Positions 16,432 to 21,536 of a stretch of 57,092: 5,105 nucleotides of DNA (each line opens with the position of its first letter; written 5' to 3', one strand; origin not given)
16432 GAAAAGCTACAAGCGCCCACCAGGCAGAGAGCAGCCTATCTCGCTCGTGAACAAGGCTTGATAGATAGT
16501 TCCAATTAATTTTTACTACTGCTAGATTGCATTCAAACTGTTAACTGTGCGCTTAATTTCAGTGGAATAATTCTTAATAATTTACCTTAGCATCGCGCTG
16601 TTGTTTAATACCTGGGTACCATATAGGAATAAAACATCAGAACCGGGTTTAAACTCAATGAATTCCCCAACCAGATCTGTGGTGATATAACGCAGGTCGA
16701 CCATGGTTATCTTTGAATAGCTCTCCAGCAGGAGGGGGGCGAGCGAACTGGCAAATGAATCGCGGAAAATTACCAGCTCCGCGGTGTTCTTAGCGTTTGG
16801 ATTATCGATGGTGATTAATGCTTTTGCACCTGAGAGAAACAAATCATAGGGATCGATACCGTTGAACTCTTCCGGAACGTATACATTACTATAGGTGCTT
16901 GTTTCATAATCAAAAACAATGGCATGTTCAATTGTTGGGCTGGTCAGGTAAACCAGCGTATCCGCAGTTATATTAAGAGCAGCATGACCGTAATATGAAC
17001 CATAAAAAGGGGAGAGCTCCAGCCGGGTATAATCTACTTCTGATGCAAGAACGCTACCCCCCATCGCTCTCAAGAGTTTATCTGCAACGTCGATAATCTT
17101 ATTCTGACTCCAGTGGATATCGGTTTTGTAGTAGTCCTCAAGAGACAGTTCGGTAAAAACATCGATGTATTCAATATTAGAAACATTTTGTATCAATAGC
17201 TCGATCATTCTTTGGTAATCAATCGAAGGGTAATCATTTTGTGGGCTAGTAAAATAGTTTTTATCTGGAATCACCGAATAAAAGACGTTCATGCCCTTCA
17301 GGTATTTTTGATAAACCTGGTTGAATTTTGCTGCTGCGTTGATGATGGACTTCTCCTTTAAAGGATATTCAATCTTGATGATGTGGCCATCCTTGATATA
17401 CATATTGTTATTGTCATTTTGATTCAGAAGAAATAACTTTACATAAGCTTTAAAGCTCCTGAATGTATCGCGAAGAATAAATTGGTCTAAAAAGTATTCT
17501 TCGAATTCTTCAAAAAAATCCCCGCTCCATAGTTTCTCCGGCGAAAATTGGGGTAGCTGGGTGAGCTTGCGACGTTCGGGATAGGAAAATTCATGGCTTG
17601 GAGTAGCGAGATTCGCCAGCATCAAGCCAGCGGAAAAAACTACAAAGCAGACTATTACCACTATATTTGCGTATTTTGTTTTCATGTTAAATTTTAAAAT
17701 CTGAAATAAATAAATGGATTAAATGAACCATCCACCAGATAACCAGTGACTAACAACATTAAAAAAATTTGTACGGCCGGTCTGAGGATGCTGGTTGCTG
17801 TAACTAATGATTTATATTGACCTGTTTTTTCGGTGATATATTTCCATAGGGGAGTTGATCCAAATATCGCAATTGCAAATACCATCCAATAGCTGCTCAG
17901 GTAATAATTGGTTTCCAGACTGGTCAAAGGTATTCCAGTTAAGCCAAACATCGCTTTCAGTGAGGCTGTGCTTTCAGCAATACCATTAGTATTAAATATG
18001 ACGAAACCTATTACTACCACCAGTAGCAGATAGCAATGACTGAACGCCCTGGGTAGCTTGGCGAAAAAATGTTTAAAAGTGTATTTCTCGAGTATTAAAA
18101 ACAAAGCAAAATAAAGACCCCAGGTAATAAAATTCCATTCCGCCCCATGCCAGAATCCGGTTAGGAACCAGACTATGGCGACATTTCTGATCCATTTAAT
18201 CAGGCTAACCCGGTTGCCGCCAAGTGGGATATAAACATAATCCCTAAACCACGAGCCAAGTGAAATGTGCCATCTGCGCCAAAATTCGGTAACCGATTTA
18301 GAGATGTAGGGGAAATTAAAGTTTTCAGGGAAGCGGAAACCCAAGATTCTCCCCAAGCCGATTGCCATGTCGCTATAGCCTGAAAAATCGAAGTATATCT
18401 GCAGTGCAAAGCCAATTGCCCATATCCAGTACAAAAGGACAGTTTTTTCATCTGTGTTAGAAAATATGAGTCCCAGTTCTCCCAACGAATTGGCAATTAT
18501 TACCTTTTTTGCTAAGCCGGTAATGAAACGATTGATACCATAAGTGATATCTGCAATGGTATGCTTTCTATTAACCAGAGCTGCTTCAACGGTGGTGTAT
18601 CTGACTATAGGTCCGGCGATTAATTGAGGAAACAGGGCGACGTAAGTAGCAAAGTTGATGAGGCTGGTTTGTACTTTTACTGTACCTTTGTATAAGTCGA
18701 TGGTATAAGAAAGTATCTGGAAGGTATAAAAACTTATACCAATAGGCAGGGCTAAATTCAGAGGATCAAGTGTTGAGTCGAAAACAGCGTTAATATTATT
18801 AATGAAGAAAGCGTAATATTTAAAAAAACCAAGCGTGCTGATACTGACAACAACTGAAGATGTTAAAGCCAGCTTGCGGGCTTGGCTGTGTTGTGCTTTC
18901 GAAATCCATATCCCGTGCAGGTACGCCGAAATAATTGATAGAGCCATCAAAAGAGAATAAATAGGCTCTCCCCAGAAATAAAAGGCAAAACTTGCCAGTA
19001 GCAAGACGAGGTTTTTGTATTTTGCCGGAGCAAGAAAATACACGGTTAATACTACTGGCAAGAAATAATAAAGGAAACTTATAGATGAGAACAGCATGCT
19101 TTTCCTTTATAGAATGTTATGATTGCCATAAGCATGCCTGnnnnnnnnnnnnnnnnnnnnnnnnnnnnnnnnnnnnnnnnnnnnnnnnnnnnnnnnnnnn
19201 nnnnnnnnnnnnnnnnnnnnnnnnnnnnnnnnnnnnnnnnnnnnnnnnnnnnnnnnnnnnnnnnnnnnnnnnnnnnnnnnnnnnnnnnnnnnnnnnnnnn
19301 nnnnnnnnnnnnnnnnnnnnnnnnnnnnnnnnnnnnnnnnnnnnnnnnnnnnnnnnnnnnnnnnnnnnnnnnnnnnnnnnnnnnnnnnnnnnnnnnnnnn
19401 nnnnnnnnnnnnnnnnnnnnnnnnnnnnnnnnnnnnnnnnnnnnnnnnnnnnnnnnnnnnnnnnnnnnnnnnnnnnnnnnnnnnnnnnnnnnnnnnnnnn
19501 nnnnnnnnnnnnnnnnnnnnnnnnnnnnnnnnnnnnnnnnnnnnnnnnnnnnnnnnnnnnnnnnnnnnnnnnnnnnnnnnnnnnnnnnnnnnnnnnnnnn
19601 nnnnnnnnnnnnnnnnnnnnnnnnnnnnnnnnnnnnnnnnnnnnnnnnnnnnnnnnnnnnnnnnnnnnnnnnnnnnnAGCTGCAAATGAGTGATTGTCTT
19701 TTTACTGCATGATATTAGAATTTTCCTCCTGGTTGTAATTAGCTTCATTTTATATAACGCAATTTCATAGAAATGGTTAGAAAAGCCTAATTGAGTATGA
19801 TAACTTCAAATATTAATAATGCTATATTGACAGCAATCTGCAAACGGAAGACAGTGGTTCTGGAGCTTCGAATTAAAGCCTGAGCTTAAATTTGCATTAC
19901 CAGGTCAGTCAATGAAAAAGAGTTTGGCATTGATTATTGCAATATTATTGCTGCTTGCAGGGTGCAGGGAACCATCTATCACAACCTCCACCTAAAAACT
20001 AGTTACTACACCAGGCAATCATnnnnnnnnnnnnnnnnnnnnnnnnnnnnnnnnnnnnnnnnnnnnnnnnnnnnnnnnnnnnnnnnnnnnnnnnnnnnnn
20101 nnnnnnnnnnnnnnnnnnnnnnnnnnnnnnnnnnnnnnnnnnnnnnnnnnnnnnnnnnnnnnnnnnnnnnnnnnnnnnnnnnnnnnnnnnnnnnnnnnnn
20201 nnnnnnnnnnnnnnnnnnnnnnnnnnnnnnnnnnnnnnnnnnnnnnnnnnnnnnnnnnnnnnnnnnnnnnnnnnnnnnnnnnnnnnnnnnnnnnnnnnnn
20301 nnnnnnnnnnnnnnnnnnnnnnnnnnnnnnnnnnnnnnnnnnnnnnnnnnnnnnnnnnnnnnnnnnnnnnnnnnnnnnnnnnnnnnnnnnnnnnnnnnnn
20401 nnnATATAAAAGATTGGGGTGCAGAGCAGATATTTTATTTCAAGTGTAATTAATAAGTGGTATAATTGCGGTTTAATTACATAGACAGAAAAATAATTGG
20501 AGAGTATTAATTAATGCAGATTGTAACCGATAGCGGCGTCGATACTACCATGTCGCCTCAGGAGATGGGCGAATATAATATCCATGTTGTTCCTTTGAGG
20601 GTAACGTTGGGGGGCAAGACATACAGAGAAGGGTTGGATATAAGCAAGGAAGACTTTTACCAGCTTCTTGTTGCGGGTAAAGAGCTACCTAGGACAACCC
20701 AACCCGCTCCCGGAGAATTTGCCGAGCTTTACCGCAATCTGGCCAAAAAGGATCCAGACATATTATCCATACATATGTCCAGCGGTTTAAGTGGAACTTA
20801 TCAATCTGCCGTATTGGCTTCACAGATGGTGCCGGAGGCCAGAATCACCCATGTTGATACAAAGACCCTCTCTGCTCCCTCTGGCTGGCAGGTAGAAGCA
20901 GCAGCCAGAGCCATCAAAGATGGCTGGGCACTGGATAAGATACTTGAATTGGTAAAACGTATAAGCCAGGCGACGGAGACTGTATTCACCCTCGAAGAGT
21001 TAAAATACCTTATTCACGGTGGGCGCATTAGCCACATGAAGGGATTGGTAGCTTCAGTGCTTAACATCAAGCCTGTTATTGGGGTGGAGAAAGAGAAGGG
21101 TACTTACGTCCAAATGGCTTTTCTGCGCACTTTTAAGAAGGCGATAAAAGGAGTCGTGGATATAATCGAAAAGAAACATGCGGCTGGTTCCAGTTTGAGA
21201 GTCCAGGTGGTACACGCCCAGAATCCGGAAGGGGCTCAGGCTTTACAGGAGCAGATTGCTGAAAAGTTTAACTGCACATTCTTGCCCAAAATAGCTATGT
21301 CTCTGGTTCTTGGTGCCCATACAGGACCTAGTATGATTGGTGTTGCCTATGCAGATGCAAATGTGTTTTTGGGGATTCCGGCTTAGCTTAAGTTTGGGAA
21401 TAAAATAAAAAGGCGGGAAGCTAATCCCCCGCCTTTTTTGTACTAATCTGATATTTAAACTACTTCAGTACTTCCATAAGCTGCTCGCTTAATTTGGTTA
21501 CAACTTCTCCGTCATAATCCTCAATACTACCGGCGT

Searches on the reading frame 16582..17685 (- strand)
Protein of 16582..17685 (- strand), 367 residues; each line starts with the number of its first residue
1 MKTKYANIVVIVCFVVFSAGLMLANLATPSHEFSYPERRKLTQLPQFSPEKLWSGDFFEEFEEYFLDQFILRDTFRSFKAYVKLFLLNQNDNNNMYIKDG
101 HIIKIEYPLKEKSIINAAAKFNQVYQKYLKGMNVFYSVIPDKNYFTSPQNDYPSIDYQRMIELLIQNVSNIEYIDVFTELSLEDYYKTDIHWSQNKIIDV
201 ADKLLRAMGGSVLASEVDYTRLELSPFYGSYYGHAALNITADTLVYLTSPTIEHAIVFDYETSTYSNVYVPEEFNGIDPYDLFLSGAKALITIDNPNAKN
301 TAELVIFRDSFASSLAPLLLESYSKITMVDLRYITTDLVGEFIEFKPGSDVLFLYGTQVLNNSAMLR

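Call 33: search_protein_families(library=ncbifam, proteins=[window:16582-17685:-], max_evalue=0.00001)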
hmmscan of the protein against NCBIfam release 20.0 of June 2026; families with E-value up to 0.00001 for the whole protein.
window:16582-17685:- (367 aa): 0 families

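Call 63: search_protein_families(library=pfam, proteins=[window:16582-17685:-], max_evalue=0.00001)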
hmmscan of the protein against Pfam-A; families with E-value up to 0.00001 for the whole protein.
window:16582-17685:- (367 aa): 1 family
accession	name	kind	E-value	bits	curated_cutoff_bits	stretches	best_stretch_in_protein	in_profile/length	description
PF14286.12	DHHW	-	2.2e-16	60.5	25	1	155-328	207-384/385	DHHW protein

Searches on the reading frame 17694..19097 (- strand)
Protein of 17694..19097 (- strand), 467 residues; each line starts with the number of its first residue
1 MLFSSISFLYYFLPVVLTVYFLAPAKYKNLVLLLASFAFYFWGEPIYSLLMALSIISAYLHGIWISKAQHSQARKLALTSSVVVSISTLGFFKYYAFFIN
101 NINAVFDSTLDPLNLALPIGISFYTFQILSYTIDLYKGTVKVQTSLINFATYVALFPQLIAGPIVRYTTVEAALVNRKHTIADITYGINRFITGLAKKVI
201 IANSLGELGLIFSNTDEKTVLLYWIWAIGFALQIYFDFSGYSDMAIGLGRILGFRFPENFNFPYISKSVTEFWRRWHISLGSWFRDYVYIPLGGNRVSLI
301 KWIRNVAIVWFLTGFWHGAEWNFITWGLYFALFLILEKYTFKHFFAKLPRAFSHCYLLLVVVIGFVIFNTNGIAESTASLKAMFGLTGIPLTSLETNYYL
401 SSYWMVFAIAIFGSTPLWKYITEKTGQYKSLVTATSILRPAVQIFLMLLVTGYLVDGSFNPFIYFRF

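Call 33: search_protein_families(library=ncbifam, proteins=[window:17694-19097:-], max_evalue=0.00001)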
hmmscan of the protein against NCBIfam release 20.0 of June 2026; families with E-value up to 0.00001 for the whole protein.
window:17694-19097:- (467 aa): 1 family
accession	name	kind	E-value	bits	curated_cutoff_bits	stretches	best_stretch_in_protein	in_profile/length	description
TIGR04091.1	LTA_dltB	equivalog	3e-48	165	375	1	9-368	13-376/380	D-alanyl-lipoteichoic acid biosynthesis protein DltB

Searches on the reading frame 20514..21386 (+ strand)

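Call 64: search_protein_families(library=ncbifam, proteins=[window:20514-21386:+], max_evalue=0.000001)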
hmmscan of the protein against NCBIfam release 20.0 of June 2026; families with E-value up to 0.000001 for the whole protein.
window:20514-21386:+ (290 aa): 2 families
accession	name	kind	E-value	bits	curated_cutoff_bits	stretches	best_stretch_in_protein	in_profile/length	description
TIGR00762.1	DegV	domain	4.6e-89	298.3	99.7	1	2-279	2-275/276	DegV family EDD domain-containing protein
NF038249.1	fatty_FakB1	equivalog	1.8e-45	155.3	350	1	3-281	5-281/286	fatty acid kinase binding subunit FakB1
